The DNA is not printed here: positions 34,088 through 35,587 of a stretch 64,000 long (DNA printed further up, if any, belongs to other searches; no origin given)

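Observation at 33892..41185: Tightly coupled operon: giant Cys-rich TraN-like protein plus four uncharacterised exported proteins, with no type IV secretion genes nearby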

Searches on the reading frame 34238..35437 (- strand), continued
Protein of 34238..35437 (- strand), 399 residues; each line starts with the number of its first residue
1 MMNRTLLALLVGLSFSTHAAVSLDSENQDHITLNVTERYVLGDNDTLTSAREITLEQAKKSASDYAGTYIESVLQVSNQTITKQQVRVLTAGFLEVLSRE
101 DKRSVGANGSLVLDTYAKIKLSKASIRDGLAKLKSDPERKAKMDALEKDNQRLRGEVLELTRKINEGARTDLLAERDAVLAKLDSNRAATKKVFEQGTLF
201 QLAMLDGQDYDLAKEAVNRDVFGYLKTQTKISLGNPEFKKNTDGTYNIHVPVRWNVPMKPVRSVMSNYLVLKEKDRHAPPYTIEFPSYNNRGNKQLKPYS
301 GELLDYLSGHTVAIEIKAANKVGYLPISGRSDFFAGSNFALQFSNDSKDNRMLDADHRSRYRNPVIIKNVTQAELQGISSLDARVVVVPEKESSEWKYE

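Call 31: search_protein_families(library=pfam, proteins=[L008:11646-12257:+, L009:11567-12163:+, L010:11550-12152:+, L006:6522-7238:+, L008:8735-9625:+, L008:9603-9896:+, L010:8800-9369:+, L010:9382-9885:+, L006:3737-4498:+], max_evalue=0.1)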
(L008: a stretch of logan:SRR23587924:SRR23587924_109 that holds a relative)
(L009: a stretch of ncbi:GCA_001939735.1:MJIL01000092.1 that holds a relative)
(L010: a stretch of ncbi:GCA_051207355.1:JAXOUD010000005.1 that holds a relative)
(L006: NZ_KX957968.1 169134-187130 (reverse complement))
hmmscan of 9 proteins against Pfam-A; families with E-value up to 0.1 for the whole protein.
L008:11646-12257:+ (203 aa): 4 families
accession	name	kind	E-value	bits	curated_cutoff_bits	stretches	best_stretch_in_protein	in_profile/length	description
PF02169.21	LPP20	-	0.0039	18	25.9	1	56-142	1-80/97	LPP20 lipoprotein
PF19891.5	DUF6364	-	0.011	16.6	27.3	0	79-137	3-56/70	Family of unknown function (DUF6364)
PF24231.1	DUF7444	-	0.058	13.8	27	0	22-47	25-50/90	Family of unknown function (DUF7444)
PF01051.27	Rep3_N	-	0.082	13.7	22.4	0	155-195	36-76/141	Initiator Replication protein, WH1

L009:11567-12163:+ (198 aa): 4 families
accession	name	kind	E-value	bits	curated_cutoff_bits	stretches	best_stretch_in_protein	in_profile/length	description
PF02169.21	LPP20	-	0.00059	20.7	25.9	1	55-133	1-73/97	LPP20 lipoprotein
PF00333.26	Ribosomal_S5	-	0.034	14.6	27.1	1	67-92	33-58/65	Ribosomal protein S5, N-terminal domain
PF23503.1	Microp_apicomplexa_5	-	0.046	14.8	27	0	8-50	7-49/90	Apicomplexa small protein domain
PF04837.17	MbeB_N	-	0.05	14.4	22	1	171-193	16-38/52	MbeB-like, N-term conserved region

L010:11550-12152:+ (200 aa): 1 family
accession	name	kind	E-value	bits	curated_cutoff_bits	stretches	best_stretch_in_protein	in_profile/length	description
PF20101.4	DUF6491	-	0.00021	21.8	27.5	1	1-46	1-42/138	Family of unknown function (DUF6491)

L006:6522-7238:+ (238 aa): 1 family
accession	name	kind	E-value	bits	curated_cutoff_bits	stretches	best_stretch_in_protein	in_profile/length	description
PF02169.21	LPP20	-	0.00047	21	25.9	1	65-170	1-95/97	LPP20 lipoprotein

L008:8735-9625:+ (296 aa): 0 families

L008:9603-9896:+ (97 aa): 0 families

L010:8800-9369:+ (189 aa): 0 families

L010:9382-9885:+ (167 aa): 0 families

L006:3737-4498:+ (253 aa): 1 family
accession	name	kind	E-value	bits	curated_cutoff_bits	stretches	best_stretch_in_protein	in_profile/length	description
PF24913.1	HTH_AAA_fung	-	0.071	13.6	27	0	11-80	21-89/120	Fungal AAA protein, C-terminal winged helix domain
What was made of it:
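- On LPP20 lipoprotein family (for the triad's third gene): The best score is 21 bits against 25.9 in relatives (call 31).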

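Call 34: find_related_loci(query=A2, collection=genome_contigs, flank=10000)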
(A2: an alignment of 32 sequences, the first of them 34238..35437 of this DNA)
Query A2 (399 aa) in genome_contigs; peptide patterns used: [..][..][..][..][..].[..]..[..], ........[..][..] (x = any residue, [..] = any of these).
43 stretches matched a pattern; 3 encode a relative of the query (tblastn E <= 1e-3); 3 distinct loci.
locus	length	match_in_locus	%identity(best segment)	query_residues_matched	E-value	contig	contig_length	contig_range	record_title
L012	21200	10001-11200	50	1-399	1e-127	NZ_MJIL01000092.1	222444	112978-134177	Photobacterium proteolyticum strain 13-12 scaffold54, whole genome shotgun sequence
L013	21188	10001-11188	45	1-399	5e-117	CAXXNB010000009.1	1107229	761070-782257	MAG: uncultured Vibrio sp. isolate 73f6f5ad-f8ac-459c-8b50-0ea66279e785 genome assembly, contig: contig_9, whole genome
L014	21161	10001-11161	47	9-399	4e-113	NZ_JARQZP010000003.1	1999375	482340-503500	Vibrio hannami strain KACC 19277 contig_2, whole genome shotgun sequence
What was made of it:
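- Tried and rejected: It returned only 3 loci (call 34), so the distribution figures rest mainly on the protein-cluster searches.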

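Call 35: find_encoding_contigs(protein=P0006, flank=10000, max_places=1)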
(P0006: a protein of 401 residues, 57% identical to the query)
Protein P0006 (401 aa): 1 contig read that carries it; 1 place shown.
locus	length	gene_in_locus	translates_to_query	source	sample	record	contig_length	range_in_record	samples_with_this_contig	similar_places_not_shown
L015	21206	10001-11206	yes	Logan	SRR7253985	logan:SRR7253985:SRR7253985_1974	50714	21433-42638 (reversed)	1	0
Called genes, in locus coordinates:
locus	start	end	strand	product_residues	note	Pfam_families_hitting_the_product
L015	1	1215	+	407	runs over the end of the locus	PF09673:TrbC_Ftype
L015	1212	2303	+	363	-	PF06834:TraU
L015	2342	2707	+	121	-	-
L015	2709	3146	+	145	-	PF01464:SLT, PF18896:SLT_3 (weak)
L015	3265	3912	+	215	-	-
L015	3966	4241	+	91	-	-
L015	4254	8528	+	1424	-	PF06986:F_T4SS_TraN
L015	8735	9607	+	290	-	-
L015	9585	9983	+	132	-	-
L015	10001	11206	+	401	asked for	-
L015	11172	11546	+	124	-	-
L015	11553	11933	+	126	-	-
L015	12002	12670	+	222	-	-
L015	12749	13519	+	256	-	PF10881:DUF2726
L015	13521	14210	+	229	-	-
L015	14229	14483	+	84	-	-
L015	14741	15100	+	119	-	-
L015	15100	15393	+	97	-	PF26109:WHD_BrxR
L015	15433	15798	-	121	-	-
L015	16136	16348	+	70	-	PF05406:WGR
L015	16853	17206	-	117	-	-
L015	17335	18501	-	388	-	-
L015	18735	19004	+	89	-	-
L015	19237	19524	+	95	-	-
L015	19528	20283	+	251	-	PF13708:DUF4942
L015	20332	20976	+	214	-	PF02384:N6_Mtase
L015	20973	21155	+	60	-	-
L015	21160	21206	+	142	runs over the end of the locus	-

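Call 36: find_encoding_contigs(protein=P0032, flank=10000, max_places=1)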
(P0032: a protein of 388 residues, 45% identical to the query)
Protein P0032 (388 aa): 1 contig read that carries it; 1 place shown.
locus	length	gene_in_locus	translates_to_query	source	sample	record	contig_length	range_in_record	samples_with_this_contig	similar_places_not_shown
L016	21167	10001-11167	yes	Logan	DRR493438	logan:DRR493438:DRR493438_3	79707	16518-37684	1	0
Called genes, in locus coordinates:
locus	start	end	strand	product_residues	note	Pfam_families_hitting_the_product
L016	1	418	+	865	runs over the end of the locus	PF11130:TraC_F_IV, PF19044:P-loop_TraG, PF12846:AAA_10, PF19044:P-loop_TraG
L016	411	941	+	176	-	PF10502:Peptidase_S26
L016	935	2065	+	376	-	PF09673:TrbC_Ftype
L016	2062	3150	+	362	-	PF06834:TraU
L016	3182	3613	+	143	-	PF01464:SLT, PF18896:SLT_3 (weak)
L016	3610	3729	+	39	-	-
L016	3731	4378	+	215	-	-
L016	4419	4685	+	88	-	-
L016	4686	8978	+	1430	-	PF06986:F_T4SS_TraN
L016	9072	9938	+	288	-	-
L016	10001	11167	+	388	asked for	-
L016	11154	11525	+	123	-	-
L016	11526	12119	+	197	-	-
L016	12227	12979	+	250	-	PF10881:DUF2726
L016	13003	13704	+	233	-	-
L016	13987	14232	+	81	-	PF05406:WGR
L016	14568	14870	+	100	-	-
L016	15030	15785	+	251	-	PF13708:DUF4942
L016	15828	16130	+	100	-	-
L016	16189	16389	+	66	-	-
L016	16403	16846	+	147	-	PF00583:Acetyltransf_1, PF13508:Acetyltransf_7 (weak)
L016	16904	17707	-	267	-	-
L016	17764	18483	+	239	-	PF00589:Phage_integrase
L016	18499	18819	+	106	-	-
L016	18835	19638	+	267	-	PF00085:Thioredoxin (faint), PF13462:Thioredoxin_4, PF13098:Thioredoxin_2, PF01323:DSBA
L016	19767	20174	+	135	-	-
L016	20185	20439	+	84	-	-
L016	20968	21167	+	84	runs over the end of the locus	-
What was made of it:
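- The 127-aa gene is missing from L016 (call 36).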

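Call 42: predict_structure(alignment_id=A2)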
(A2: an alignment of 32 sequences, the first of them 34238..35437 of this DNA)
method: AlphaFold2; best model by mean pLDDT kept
length: 399 residues; sequences in the alignment: 32
mean_pLDDT: 76.5   pTM: 0.53
mean pLDDT of the five models: 76.5, 74.0, 72.9, 72.3, 69.6
residues with pLDDT >= 90: 110; 70-90: 156; 50-70: 102; < 50: 31
segments of 3 or more residues with pLDDT < 50: 1-4, 6-17, 196-206
pLDDT, mean of each block of 10 residues (from residue 1): 45 43 85 87 72 78 74 54 65 83 84 88 76 69 69 68 63 69 68 51 53 86 93 94 94 92 92 71 89 90 93 91 88 63 78 61 86 92 92 68
secondary structure, 60 per line:
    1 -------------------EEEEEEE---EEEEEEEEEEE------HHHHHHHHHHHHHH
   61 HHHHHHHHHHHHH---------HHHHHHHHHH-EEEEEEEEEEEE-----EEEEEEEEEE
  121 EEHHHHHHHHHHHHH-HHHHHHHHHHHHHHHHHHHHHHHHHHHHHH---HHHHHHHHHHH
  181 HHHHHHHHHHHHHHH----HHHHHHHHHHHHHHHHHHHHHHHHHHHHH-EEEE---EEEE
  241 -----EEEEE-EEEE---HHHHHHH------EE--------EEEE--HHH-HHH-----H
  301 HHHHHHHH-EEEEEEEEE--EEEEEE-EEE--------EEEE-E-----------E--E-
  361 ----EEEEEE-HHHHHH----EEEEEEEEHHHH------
elements in order: E20-26 E30-40 H47-73 H83-92 E94-105 E111-122 H123-135 H137-166 H170-195 H200-228 E230-233 E237-240 E246-250 E252-255 H259-265 E282-285 H300-308 E310-318 E321-326 E328-330 E339-342 E365-370 H372-377 E382-389 H390-393
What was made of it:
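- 34238..35437 (-): 399-aa secreted protein. The model shows an N-terminal alpha/beta domain, a coiled-coil hairpin of about 100 residues and a C-terminal beta domain. Function unknown. AlphaFold2 model pLDDT is 76.5 (call 42).
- Tried and rejected: The AlphaFold2 model has pLDDT 76.5 (call 42).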

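Call 66: fold_search(model_id=the predicted structure, library=pdb)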
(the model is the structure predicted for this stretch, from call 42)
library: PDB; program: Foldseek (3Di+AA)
matches with E <= 10: 741; with E <= 0.001: 0
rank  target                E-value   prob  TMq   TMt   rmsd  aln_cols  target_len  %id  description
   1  9oab_Fa               2.9e-02  0.75  0.11  0.25  10.2       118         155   12  C3 reconstruction of the thermophilic bacteriophage P74-26 Neck (released 2026-01-28)
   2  7a73                  3.8e-02  0.25  0.13  0.16  21.1       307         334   11  Crystal structure of the two-domain cyclophilinA from Anabaena sp. (released 2021-10-06)
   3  4umi                  6.2e-02  0.23  0.10  0.25  15.3       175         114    8  Crystal structure of the fiber head domain of the Atadenovirus snake adenovirus 1, native, F23 crystal form (released 2014-12-17)
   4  9hux_A                6.9e-02  0.21  0.15  0.07  19.4       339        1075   11  CryoEM map of the large glutamate dehydrogenase composed of 180 kDa subunits from Mycobacterium smegmatis obtained in  (released 2026-01-14)
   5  3fz2_C                9.4e-02  0.38  0.11  0.25  10.1       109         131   13  Crystal structure of the tail terminator protein from phage lambda (gpU-D74A) (released 2009-05-26)
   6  9b42_G                1.2e-01  0.41  0.11  0.22  13.8       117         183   10  Pseudomonas phage Pa193 neck and extended tail (collar, gateway, tail tube, and sheath proteins) (released 2024-10-16)
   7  4d0v_D                1.2e-01  0.18  0.10  0.25  15.8       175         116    8  Crystal structure of the fiber head domain of the Atadenovirus snake adenovirus 1, native, I213 crystal form (released 2014-12-17)
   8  7a1d_A                1.4e-01  0.20  0.15  0.07  20.8       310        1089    9  Cryo-EM map of the large glutamate dehydrogenase composed of 180 kDa subunits from Mycobacterium smegmatis (open confo (released 2021-06-09)
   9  9hv5                  1.4e-01  0.14  0.16  0.08  17.8       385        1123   11  CryoEM map of the large glutamate dehydrogenase composed of 180 kDa subunits from Mycobacterium smegmatis obtained in th (released 2026-01-14)
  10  8iyd_K                1.6e-01  0.38  0.12  0.28   9.3       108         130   12  Tail cap of phage lambda tail (released 2023-10-18)
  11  3hdu_A                1.6e-01  0.30  0.11  0.25  12.0       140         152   12  CRYSTAL STRUCTURE OF A PUTATIVE THIOESTERASE (SYN_01977) FROM SYNTROPHUS ACIDITROPHICUS SB AT 2.50 A RESOLUTION (released 2009-06-02)
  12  6g0k_C                1.8e-01  0.07  0.09  0.06  29.3       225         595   12  Crystal structure of Enterococcus faecium D63r Penicillin-Binding protein 5 (PBP5fm) (released 2019-04-10)
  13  4wua                  1.9e-01  0.20  0.09  0.10  13.4       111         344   11  Crystal structure of human SRPK1 complexed to an inhibitor SRPIN340 (released 2015-09-16)
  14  8fvh_M                2.0e-01  0.38  0.13  0.24  13.4       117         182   12  Pseudomonas phage E217 neck (portal, head-to-tail connector, collar and gateway proteins) (released 2023-07-26)
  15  7kjk_A5               2.0e-01  0.15  0.10  0.20  13.8       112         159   12  The Neck region of Phage XM1 (6-fold symmetry) (released 2021-11-03)
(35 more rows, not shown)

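Call 71: search_solved_structures(query=A2, max_evalue=10)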
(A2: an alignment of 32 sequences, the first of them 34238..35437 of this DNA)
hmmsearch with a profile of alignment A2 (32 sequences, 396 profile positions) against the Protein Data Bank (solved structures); distinct sequences matched with E-value up to 10: 28.
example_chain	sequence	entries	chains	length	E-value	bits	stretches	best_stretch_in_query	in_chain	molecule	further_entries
6pfp_A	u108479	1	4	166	0.0028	19.8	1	124-184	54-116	Myosin-7 fused to GP7 and EB1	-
6gz3_AT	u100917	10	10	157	0.15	14.1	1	160-205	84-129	ribosomal protein eL21 | 60S ribosomal protein L21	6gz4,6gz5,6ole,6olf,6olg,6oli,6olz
11he_21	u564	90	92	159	0.15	14.1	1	160-205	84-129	60S ribosomal protein L21 | eL21 | Ribosomal protein eL21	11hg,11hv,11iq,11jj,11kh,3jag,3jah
9h4n_N2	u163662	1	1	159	0.15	14.1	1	160-205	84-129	Large ribosomal subunit protein eL21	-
22tu_LT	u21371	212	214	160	0.15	14.1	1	160-205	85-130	60S ribosomal protein L21 | Ribosomal protein eL21 | eL21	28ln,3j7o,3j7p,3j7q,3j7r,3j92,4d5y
7cpu_LT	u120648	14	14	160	0.15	14.1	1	160-205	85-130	60S ribosomal protein L21 | Large ribosomal subunit protein eL21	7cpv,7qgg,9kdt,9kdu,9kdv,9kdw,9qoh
7ekn_B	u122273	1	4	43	0.19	13.7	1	140-173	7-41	ipep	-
6swa_R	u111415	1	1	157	0.21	13.6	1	160-204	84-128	60S ribosomal protein L21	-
4v5z_Bq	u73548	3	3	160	0.22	13.6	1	160-204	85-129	60S Ribosomal protein L21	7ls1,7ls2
5fv8_A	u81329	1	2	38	0.22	13.5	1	138-166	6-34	FOSW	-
7a4y_D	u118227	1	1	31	0.23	13.5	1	136-161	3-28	Coiled-coil P6 peptide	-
8k8c_A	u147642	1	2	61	0.27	13.2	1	126-166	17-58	CCAAT/enhancer-binding protein alpha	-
1nwq_A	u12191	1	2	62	0.28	13.2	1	126-166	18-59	CCAAT/enhancer binding protein alpha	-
3he4_A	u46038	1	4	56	0.31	13.1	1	132-166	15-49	SYNZIP6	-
3cvf_A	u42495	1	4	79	0.52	12.3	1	138-170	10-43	Homer protein homolog 3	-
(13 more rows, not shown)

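Call 88: search_protein_families(library=padloc, proteins=[window:34238-35437:-], max_evalue=0.01)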
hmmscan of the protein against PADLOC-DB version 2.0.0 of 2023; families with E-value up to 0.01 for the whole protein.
window:34238-35437:- (399 aa): 0 families

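Call 89: search_protein_families(library=phrogs, proteins=[window:34238-35437:-], max_evalue=0.01)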
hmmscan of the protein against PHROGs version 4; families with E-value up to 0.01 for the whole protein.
window:34238-35437:- (399 aa): 0 families
